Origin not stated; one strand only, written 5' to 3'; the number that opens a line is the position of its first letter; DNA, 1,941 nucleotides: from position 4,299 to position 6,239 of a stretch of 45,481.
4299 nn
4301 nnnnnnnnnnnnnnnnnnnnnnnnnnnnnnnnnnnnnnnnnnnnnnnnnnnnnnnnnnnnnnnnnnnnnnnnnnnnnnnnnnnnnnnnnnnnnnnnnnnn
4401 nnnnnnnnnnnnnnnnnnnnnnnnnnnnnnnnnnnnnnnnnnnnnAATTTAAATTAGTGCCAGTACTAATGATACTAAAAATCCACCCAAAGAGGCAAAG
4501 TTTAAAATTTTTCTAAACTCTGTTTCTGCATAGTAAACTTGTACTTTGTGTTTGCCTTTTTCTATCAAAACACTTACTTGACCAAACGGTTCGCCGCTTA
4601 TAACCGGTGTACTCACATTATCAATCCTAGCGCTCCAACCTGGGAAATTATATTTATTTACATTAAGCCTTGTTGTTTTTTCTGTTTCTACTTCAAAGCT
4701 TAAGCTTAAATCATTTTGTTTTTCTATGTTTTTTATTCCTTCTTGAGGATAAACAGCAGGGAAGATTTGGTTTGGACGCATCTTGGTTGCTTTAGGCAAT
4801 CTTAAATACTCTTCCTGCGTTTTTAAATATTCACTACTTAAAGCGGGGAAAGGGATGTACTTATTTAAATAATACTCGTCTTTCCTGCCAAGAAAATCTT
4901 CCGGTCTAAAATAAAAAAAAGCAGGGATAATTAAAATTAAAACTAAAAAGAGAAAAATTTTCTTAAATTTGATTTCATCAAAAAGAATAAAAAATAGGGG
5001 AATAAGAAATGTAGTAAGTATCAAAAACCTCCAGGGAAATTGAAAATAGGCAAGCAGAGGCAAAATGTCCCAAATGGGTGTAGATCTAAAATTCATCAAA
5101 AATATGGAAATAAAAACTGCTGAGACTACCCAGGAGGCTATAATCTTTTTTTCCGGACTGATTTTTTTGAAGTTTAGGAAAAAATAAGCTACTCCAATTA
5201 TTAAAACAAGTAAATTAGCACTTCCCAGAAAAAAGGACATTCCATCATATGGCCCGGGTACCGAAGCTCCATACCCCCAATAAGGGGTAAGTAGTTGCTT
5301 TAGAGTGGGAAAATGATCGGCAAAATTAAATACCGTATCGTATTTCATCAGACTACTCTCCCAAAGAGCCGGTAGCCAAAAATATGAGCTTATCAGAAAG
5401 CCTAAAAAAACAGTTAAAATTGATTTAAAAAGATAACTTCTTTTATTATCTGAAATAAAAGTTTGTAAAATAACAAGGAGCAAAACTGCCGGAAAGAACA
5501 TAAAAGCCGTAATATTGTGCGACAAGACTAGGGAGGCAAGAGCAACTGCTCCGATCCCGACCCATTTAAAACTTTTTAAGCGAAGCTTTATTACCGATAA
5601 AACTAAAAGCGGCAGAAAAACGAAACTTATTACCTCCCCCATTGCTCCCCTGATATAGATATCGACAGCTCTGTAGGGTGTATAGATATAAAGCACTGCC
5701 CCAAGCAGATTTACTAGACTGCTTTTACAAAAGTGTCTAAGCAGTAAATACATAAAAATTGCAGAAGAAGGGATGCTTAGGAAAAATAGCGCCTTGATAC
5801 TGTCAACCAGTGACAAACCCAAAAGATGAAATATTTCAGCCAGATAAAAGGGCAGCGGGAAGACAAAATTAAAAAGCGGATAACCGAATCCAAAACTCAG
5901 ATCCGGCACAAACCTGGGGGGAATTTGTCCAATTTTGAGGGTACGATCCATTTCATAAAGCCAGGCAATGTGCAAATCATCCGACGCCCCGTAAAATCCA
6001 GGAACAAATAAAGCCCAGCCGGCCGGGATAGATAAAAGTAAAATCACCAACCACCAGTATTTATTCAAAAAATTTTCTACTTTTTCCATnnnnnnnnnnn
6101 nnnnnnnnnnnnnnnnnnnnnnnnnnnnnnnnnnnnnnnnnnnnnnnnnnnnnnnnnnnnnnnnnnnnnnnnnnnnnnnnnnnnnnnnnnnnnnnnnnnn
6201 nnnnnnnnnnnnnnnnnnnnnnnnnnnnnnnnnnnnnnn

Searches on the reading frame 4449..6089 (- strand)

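Call 72: search_protein_families(library=pfam, proteins=[window:4449-6089:-], max_evalue=0.0001)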
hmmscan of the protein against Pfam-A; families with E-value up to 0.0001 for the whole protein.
window:4449-6089:- (546 aa): 1 family
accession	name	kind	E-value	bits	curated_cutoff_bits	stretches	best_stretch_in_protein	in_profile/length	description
PF10131.15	PTPS_related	-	3e-07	29.7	26.4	1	75-388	3-301/621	6-pyruvoyl-tetrahydropterin synthase related domain; membrane protein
